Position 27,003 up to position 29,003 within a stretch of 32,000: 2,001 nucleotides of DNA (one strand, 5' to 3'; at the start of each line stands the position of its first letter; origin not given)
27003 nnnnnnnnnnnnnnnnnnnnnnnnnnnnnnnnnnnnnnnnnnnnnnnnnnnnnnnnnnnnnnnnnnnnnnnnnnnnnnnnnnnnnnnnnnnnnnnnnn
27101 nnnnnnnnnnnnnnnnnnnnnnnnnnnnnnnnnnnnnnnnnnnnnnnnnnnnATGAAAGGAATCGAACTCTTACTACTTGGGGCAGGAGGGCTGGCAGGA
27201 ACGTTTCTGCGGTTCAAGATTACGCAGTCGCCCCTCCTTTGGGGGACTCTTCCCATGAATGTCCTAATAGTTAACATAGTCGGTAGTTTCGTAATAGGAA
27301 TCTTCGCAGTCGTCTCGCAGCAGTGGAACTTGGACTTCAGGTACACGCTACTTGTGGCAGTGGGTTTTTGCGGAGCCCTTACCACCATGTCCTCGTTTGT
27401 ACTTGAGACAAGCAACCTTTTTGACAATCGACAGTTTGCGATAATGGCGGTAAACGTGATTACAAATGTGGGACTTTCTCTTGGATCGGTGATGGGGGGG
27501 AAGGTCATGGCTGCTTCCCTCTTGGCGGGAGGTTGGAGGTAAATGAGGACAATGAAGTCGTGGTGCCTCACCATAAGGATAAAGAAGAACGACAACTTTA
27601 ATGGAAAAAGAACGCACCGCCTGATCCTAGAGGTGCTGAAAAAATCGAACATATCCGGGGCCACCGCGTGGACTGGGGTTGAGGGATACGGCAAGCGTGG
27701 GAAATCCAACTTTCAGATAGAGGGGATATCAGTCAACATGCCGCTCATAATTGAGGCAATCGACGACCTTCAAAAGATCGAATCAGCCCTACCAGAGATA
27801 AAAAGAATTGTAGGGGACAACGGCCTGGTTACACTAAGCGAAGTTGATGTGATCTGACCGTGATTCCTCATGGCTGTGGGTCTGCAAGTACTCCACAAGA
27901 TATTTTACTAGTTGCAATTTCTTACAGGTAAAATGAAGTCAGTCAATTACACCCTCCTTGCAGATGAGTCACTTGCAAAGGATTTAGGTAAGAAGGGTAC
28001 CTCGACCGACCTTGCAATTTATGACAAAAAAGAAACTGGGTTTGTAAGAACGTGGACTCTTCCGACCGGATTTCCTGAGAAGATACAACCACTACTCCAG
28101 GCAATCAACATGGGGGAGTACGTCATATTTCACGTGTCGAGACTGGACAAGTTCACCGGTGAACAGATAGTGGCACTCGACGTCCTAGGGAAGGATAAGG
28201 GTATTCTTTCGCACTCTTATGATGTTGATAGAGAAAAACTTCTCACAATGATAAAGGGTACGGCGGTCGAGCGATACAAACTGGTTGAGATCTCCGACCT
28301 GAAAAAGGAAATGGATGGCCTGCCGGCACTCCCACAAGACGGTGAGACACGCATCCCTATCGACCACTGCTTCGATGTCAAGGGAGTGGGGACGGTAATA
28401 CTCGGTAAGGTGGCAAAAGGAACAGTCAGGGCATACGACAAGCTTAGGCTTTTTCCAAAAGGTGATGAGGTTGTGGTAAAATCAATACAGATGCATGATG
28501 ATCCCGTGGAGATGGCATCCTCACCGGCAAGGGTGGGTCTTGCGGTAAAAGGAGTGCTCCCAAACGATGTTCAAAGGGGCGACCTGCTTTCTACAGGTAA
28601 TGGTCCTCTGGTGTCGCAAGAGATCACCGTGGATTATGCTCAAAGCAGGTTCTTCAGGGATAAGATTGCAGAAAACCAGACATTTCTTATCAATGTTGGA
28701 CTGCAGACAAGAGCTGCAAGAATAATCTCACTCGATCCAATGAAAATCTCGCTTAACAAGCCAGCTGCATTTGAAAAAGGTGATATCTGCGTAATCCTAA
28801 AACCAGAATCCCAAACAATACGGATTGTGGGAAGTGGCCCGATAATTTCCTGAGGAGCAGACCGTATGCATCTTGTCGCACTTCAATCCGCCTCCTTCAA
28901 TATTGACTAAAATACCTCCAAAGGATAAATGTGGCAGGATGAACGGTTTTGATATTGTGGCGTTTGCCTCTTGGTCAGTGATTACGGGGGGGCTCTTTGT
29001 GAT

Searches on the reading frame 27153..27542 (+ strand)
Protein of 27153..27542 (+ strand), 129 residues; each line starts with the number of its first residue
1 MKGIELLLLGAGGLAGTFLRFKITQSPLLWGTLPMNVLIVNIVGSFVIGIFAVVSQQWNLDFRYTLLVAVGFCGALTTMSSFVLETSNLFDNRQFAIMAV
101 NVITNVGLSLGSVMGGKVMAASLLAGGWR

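Call 6: search_protein_families(library=pfam, proteins=[window:27153-27542:+])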
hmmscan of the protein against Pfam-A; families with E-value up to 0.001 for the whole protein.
window:27153-27542:+ (129 aa): 1 family
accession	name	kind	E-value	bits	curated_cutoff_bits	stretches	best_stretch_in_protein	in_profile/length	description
PF02537.21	CRCB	-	2.2e-21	76.5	32.9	1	8-116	2-102/103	CrcB-like protein, Camphor Resistance (CrcB)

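Call 7: find_homologous_proteins(query=window:27153-27539:+)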
Query window:27153-27539:+ (129 aa): 1368 proteins with E <= 0.001 among 1782 candidates; the best 120 are listed.
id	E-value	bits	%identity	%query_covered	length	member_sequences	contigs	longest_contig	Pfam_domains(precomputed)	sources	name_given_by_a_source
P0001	4.2e-74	264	100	100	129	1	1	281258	PF02537.22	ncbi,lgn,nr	ncbi:MAG: CrcB family protein [Thaumarchaeota archaeon]|nr:CrcB family protein [Nitrososphaerota arc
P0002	6.5e-67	241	88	88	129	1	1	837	PF02537.22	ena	-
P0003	8.8e-62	225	82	88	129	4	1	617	PF02537.22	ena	-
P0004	2.8e-61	223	80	100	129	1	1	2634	PF02537.22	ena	-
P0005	4.5e-61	222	80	88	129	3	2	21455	PF02537.22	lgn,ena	-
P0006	1.3e-60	221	79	100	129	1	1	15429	PF02537.22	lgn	-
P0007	4.8e-59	216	79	98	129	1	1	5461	PF02537.22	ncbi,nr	ncbi:MAG: fluoride efflux transporter CrcB [Thaumarchaeota archaeon]|nr:fluoride efflux transporter 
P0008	2.0e-58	214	80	88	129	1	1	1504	PF02537.22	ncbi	-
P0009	2.4e-58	213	78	100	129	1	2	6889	PF02537.22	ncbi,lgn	-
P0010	5.0e-58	212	75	100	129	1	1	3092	PF02537.22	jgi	jgi:fluoride exporter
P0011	7.8e-55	202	74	100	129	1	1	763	PF02537.22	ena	-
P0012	2.5e-53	197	67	100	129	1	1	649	PF02537.22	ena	-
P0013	1.1e-52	195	71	100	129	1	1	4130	PF02537.22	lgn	-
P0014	3.6e-52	193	70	100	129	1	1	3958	PF02537.22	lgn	-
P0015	1.0e-51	192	66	100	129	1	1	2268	PF02537.22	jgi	-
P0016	4.8e-51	190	64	100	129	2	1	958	PF02537.22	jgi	-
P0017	8.2e-51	189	66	100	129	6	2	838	PF02537.22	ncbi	-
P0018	1.2e-50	189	65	100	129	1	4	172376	PF02537.22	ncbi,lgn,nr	ncbi:MAG TPA: CrcB family protein [Nitrosopumilaceae archaeon]|nr:CrcB family protein [Nitrosopumila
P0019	1.2e-50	189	65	100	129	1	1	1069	PF02537.22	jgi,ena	jgi:CrcB protein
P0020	1.6e-50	188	67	100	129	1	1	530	PF02537.22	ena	-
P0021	1.8e-50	188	64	100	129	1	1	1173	PF02537.22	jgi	-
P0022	2.0e-50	188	68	100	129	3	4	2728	PF02537.22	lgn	-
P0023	2.3e-50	188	69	99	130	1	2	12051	PF02537.22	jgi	jgi:CrcB protein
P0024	4.0e-50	187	65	100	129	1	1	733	PF02537.22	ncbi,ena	-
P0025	5.0e-50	187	66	100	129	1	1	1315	PF02537.22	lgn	-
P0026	5.5e-50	186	66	100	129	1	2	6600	PF02537.22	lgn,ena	-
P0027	6.0e-50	186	70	96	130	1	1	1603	PF02537.22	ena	-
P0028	6.3e-50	186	69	96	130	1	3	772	PF02537.22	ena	-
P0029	6.6e-50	186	69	100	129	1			PF02537.22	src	-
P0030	8.9e-50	186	65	100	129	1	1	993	PF02537.22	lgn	-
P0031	1.0e-49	186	63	100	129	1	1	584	PF02537.22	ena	-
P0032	1.1e-49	186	66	96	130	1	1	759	PF02537.22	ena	-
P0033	1.1e-49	185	66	100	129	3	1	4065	PF02537.22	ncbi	-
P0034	1.2e-49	185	65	100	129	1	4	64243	PF02537.22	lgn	-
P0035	1.3e-49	185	67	99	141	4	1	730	PF02537.22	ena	-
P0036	1.5e-49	185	67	99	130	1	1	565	PF02537.22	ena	-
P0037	1.7e-49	185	63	100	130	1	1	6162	PF02537.22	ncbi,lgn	-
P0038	1.8e-49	185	64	100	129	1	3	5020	PF02537.22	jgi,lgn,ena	-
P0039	1.9e-49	185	62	100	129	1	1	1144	PF02537.22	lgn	-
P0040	2.3e-49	184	64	100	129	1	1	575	PF02537.22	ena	-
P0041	2.3e-49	184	64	100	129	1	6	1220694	PF02537.22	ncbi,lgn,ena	ncbi:MAG: fluoride efflux transporter CrcB [Nitrosotalea sp.]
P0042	2.5e-49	184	62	100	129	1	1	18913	PF02537.22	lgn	-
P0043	2.6e-49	184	68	99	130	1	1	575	PF02537.22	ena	-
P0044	3.3e-49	184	64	100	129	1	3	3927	PF02537.22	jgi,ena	jgi:fluoride exporter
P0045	3.6e-49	184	61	100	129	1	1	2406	PF02537.22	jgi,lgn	jgi:CrcB protein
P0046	3.6e-49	184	60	100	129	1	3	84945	PF02537.22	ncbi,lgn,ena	-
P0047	4.6e-49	183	64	100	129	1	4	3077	PF02537.22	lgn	-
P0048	5.1e-49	183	64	100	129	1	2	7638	PF02537.22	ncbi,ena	-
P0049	5.1e-49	183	66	99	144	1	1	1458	PF02537.22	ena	-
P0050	6.0e-49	183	64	100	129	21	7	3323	PF02537.22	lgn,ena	-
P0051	6.6e-49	183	66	99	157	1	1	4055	PF02537.22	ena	-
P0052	6.7e-49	183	68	96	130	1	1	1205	PF02537.22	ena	-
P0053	7.2e-49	183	61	98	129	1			PF02537.22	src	-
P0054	7.4e-49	183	66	98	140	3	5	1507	PF02537.22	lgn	-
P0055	7.8e-49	183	62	100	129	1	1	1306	PF02537.22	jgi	jgi:CrcB protein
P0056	8.2e-49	183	67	100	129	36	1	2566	PF02537.22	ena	-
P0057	8.6e-49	183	63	100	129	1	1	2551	PF02537.22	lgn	-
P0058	8.7e-49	183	61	100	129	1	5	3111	PF02537.22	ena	-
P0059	8.8e-49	183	61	100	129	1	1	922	PF02537.22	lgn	-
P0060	9.1e-49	183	67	100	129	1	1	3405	PF02537.22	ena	-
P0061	9.8e-49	182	63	98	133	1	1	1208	PF02537.22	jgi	jgi:CrcB protein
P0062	1.3e-48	182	65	100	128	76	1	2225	PF02537.22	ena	-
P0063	1.4e-48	182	63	98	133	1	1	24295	PF02537.22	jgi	jgi:CrcB protein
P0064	1.5e-48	182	60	100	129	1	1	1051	PF02537.22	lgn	-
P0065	1.5e-48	182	61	100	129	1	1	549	PF02537.22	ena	-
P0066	1.7e-48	182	67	98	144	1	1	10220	PF02537.22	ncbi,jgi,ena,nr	ncbi:MAG TPA: fluoride efflux transporter CrcB [Verrucomicrobiae bacterium]|nr:fluoride efflux trans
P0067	2.0e-48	181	62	100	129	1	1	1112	PF02537.22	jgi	-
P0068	2.1e-48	181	67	96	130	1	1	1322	PF02537.22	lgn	-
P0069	2.1e-48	181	66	97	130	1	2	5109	PF02537.22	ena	-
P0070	2.2e-48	181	66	100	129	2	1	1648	PF02537.22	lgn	-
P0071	2.2e-48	181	62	100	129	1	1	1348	PF02537.22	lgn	-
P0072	2.3e-48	181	64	100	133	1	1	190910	PF02537.22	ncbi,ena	-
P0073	2.8e-48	181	65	100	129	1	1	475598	PF02537.22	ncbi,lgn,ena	-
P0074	3.0e-48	181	64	100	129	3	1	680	PF02537.22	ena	-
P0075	3.1e-48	181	60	100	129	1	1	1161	PF02537.22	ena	-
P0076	3.3e-48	181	66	100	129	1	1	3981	PF02537.22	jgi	-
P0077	3.8e-48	180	60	100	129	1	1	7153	PF02537.22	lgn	-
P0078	4.4e-48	180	66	100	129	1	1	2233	PF02537.22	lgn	-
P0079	5.3e-48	180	61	100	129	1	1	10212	PF02537.22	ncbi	-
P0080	6.3e-48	180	65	100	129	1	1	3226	PF02537.22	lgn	-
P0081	6.6e-48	180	68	92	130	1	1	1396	PF02537.22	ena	-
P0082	6.7e-48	180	60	100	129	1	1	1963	PF02537.22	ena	-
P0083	7.8e-48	179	64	100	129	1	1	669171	PF02537.22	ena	-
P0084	8.6e-48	179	70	92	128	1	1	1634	PF02537.22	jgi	jgi:CrcB protein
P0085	9.7e-48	179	63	100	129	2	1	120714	PF02537.22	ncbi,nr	ncbi:MAG: fluoride efflux transporter CrcB [Thaumarchaeota archaeon]|nr:fluoride efflux transporter 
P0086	1.1e-47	179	60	100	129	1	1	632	PF02537.22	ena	-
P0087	1.1e-47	179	64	100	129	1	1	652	PF02537.22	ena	-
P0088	1.2e-47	179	63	100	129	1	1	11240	PF02537.22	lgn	-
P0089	1.5e-47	179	61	99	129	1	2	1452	PF02537.22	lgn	-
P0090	1.5e-47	179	64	98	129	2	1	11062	PF02537.22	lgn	-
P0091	1.7e-47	178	64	100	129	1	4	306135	PF02537.22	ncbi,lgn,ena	ncbi:MAG: CrcB family protein [Nitrosotalea sp.]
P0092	1.8e-47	178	64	100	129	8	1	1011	PF02537.22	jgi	jgi:CrcB protein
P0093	2.0e-47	178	66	98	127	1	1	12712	PF02537.22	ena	-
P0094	2.2e-47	178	66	100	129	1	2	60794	PF02537.22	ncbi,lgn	-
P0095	2.3e-47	178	63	100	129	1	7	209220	PF02537.22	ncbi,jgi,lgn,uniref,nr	ncbi:fluoride efflux transporter CrcB [Candidatus Nitrosotalea bavarica]|uniref:fluoride efflux tran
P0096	2.4e-47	178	63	100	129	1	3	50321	PF02537.22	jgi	jgi:CrcB protein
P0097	2.5e-47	178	64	100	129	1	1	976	PF02537.22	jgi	jgi:fluoride exporter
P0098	2.6e-47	178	60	100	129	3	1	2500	PF02537.22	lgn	-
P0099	2.7e-47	178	64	97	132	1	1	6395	PF02537.22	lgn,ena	-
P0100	2.7e-47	178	63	100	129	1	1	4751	PF02537.22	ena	-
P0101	2.8e-47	178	62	98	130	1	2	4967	PF02537.22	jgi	jgi:fluoride exporter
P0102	2.8e-47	178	62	100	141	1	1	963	PF02537.22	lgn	-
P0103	2.8e-47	178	63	98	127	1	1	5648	PF02537.22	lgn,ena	-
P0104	3.3e-47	177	60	99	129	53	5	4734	PF02537.22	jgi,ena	-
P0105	3.3e-47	177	66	92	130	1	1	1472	PF02537.22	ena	-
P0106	3.4e-47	177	60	100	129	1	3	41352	PF02537.22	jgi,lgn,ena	-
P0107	3.5e-47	177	63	95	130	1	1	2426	PF02537.22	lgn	-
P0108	3.5e-47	177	65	100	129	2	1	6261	PF02537.22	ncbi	-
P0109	3.7e-47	177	66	92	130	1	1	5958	PF02537.22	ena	-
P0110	3.7e-47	177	65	98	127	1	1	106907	PF02537.22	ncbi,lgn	-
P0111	3.8e-47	177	64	100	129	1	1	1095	PF02537.22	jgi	jgi:CrcB protein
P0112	3.9e-47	177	64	100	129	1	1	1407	PF02537.22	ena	-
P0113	3.9e-47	177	64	100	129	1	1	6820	PF02537.22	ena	-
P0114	4.0e-47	177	62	97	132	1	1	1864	PF02537.22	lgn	-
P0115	4.3e-47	177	64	97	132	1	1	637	PF02537.22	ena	-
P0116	4.8e-47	177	62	100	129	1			PF02537.22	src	-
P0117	5.4e-47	177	62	97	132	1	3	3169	PF02537.22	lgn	-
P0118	5.4e-47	177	61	100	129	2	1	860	PF02537.22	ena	-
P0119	5.5e-47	177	64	98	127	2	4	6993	PF02537.22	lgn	-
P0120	6.3e-47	177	63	98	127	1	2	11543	PF02537.22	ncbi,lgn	ncbi:MAG: fluoride efflux transporter CrcB [Nitrosotalea sp.]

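Call 10: find_related_loci(query=A1, collection=genome_contigs, flank=1500)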
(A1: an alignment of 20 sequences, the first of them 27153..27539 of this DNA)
Query A1 (129 aa) in genome_contigs; peptide patterns used: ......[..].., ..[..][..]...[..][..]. (x = any residue, [..] = any of these).
600 stretches matched a pattern (row limit reached: there are more); 570 encode a relative of the query (tblastn E <= 1e-3); the best 80 are kept; 80 distinct loci.
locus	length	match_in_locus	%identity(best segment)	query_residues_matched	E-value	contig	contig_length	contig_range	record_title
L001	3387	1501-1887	64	1-129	2e-55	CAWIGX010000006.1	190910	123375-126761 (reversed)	MAG: uncultured Nitrososphaerota archaeon isolate MFD01231.bin.3.58 genome assembly, contig: contig_38316, whole genome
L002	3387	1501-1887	64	1-129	1e-55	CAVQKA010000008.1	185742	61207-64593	MAG: uncultured Nitrososphaerota archaeon isolate MFD00008.bin.1.167 genome assembly, contig: contig_9283, whole genome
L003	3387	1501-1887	64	1-129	1e-55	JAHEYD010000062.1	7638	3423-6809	MAG: Nitrosotalea sp. isolate nzgw12 NODE_2494_length_7639_cov_25.631019, whole genome shotgun sequence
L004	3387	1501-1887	65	1-129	1e-54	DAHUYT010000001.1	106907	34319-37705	MAG TPA_asm: Thaumarchaeota archaeon isolate clean277 NODE_1_length_106907_cov_5.010098, whole genome shotgun sequence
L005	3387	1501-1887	63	1-129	3e-54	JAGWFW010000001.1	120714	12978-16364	MAG: Thaumarchaeota archaeon isolate REEA19 REEA19_1_length_120714_cov_5.443968, whole genome shotgun sequence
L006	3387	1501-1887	61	1-129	2e-53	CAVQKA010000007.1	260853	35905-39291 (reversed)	MAG: uncultured Nitrososphaerota archaeon isolate MFD00008.bin.1.167 genome assembly, contig: contig_9281, whole genome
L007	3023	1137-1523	62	1-129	6e-53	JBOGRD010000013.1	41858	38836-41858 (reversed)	MAG: Nitrosotalea sp. isolate SE1505_maxbin2.bin.0 NODE_52_length_41858_cov_6.947401, whole genome shotgun sequence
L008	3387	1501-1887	57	1-129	2e-52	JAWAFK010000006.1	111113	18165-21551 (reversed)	MAG: Candidatus Nitrosotenuis sp. isolate QQ_201912_bins_100 QQ_201912_bins_100_scaffold_6, whole genome shotgun sequenc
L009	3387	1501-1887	60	1-129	5e-52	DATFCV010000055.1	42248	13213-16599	MAG TPA_asm: Nitrosotalea sp. isolate SMAG_U8563 k141_1548045, whole genome shotgun sequence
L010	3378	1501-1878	62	1-126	4e-52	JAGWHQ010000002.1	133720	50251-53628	MAG: Thaumarchaeota archaeon isolate REEA83 REEA83_2_length_133720_cov_6.050590, whole genome shotgun sequence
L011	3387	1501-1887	60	1-129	5e-52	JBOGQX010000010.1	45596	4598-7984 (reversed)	MAG: Nitrosotalea sp. isolate TC-B4_metabat2.bin.1 k127_19046, whole genome shotgun sequence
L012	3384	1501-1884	62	1-129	2e-51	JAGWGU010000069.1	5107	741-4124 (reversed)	MAG: Thaumarchaeota archaeon isolate REEA57 REEA57-150_21973, whole genome shotgun sequence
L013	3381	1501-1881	63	1-127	2e-51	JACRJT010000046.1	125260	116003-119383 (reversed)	MAG: Thaumarchaeota archaeon isolate NC_groundwater_1836_Pr3_B-0.1um_40_14 SR-2_scaffold_141_3686457, whole genome shotg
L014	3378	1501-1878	60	1-126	6e-51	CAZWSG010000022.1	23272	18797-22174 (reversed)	MAG TPA_asm: uncultured Nitrosopumilaceae archaeon isolate binchicken_co241_287 genome assembly, contig: NODE_2038_lengt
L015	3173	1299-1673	62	1-125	4e-51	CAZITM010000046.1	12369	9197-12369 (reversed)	MAG TPA_asm: uncultured Candidatus Nitrosotenuis sp. isolate binchicken_co274_15 genome assembly, contig: NODE_12710_len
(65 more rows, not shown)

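Call 34: find_encoding_contigs(protein=P0005, flank=1500, max_places=2)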
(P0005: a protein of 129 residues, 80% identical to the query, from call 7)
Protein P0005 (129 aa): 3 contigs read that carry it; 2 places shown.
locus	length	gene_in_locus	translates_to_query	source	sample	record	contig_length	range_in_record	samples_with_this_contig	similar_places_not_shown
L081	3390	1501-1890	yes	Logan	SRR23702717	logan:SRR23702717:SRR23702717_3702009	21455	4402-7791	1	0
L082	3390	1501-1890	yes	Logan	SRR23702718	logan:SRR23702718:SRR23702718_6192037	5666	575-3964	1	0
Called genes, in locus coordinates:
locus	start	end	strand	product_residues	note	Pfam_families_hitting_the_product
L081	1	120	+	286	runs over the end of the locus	PF08241:Methyltransf_11 (weak), PF13649:Methyltransf_25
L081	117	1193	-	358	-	PF04055:Radical_SAM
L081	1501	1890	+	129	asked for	PF02537:CRCB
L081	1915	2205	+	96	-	PF02641:DUF190, PF00543:P-II (weak)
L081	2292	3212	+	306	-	PF03144:GTP_EFTU_D2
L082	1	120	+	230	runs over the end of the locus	?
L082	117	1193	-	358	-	PF04055:Radical_SAM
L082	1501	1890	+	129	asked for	PF02537:CRCB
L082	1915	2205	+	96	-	PF02641:DUF190, PF00543:P-II (weak)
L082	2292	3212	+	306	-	PF03144:GTP_EFTU_D2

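Call 35: find_encoding_contigs(protein=P0006, flank=1500, max_places=2)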
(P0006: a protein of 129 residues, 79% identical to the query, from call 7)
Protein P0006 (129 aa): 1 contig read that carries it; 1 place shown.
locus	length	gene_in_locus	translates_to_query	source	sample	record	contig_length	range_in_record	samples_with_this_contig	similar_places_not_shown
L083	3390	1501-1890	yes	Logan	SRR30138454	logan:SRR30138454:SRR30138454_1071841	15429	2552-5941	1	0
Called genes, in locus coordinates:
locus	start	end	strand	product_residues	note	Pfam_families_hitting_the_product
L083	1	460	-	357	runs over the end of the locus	PF04055:Radical_SAM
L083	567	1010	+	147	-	-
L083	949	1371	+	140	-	PF01161:PBP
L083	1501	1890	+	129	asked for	PF02537:CRCB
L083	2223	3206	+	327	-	PF03144:GTP_EFTU_D2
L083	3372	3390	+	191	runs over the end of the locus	PF01949:Endo_dU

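Call 36: find_encoding_contigs(protein=P0007, flank=1500, max_places=2)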
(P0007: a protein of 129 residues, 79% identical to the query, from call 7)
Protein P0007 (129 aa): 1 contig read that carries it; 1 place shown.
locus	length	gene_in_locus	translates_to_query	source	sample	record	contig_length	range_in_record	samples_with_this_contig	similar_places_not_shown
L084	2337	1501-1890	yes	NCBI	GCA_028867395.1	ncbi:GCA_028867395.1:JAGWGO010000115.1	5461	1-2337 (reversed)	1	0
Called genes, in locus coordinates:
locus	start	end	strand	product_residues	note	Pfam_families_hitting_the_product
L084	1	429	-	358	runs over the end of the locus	PF04055:Radical_SAM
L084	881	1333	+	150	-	PF01161:PBP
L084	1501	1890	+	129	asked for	PF02537:CRCB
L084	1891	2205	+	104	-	PF02641:DUF190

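Call 37: find_encoding_contigs(protein=P0004, flank=1500, max_places=2)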
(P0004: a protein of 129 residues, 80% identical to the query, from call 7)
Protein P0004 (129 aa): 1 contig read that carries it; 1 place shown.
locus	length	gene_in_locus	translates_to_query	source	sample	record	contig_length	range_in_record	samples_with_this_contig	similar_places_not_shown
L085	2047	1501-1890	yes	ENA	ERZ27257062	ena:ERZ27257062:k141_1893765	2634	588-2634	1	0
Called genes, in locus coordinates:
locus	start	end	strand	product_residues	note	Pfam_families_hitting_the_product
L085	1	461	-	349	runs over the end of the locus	?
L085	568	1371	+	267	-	PF01161:PBP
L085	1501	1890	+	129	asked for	PF02537:CRCB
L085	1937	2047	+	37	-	?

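Call 38: find_encoding_contigs(protein=P0009, flank=1500, max_places=1)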
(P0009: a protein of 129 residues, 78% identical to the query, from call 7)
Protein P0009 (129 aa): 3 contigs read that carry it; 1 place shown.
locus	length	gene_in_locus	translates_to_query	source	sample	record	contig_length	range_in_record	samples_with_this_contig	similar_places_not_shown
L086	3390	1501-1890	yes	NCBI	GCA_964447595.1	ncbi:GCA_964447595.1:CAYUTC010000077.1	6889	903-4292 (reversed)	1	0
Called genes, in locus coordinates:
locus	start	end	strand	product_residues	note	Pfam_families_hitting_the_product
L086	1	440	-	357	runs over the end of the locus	PF04055:Radical_SAM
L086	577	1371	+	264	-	PF01161:PBP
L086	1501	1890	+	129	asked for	PF02537:CRCB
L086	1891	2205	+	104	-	PF02641:DUF190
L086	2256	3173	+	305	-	PF03144:GTP_EFTU_D2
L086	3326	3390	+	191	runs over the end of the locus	PF01949:Endo_dU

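Call 39: find_encoding_contigs(protein=P0010, flank=1500, max_places=1)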
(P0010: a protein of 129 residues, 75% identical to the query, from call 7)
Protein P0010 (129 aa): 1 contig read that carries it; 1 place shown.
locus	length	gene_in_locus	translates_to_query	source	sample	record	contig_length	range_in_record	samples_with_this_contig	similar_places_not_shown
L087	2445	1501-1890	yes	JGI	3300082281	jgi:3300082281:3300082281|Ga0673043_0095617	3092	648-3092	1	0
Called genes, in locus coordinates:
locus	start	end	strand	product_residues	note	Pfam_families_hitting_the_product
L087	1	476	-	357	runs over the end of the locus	PF04055:Radical_SAM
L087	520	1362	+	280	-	PF01161:PBP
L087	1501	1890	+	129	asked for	PF02537:CRCB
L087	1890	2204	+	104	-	PF02641:DUF190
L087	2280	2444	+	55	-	?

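Call 40: find_encoding_contigs(protein=P0013, flank=1500, max_places=1)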
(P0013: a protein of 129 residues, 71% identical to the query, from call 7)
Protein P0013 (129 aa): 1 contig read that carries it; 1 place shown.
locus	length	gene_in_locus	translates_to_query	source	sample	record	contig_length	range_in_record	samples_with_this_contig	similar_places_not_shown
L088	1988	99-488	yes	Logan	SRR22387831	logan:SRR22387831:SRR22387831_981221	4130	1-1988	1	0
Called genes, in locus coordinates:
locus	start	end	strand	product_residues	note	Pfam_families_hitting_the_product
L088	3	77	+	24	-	?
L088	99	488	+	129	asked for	PF02537:CRCB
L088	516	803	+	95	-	PF02641:DUF190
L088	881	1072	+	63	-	-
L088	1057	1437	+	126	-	-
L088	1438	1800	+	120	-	-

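Call 41: find_encoding_contigs(protein=P0014, flank=1500, max_places=1)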
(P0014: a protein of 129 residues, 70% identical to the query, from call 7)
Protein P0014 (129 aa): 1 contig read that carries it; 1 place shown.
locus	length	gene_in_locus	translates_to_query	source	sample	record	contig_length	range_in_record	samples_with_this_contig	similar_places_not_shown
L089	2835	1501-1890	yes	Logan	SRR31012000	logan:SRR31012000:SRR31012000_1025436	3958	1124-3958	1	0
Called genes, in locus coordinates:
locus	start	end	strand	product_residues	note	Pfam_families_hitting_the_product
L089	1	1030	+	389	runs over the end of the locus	PF00571:CBS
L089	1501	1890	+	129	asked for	PF02537:CRCB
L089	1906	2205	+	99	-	PF02641:DUF190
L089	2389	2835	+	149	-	?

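Call 52: search_protein_families(library=pfam, proteins=[L001:317-1489:+, L005:1412-1501:+, L012:271-1446:+], max_evalue=0.01)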
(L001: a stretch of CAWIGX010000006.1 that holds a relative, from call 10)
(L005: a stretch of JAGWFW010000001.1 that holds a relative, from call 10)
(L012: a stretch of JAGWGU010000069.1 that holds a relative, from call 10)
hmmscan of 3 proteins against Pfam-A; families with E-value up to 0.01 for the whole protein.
L001:317-1489:+ (391 aa): 0 families

L005:1412-1501:+ (30 aa): 0 families

L012:271-1446:+ (392 aa): 0 families

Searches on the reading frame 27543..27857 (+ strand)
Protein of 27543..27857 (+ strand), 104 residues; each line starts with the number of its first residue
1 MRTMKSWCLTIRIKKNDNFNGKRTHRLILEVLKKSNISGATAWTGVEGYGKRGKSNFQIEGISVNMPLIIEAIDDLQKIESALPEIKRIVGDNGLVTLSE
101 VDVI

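Call 6: search_protein_families(library=pfam, proteins=[window:27543-27857:+])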
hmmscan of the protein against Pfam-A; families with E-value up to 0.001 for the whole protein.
window:27543-27857:+ (104 aa): 1 family
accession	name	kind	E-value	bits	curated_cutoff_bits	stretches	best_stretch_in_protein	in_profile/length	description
PF02641.20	DUF190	-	1.4e-21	77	23.4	1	9-103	3-97/97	Uncharacterized ACR, COG1993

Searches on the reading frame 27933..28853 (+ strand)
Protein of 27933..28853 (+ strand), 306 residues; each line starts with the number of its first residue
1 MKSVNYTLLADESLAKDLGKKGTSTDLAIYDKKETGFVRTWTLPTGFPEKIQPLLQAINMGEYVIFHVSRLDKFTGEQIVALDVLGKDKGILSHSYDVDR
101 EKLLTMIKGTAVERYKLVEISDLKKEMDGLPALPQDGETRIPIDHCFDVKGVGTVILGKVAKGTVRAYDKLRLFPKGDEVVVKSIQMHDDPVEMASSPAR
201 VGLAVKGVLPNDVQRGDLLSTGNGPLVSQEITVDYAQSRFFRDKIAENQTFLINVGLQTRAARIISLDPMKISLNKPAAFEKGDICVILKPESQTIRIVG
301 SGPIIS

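Call 6: search_protein_families(library=pfam, proteins=[window:27933-28853:+])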
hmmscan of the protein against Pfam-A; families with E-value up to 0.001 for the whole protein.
window:27933-28853:+ (306 aa): 2 families
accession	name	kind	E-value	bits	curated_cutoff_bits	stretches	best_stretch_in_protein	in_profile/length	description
PF03144.31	GTP_EFTU_D2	-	3e-10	40.8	30.3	1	153-219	1-72/73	Elongation factor Tu domain 2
PF09173.17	eIF2_C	-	0.0004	21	22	1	242-303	22-85/86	Initiation factor eIF2 gamma, C terminal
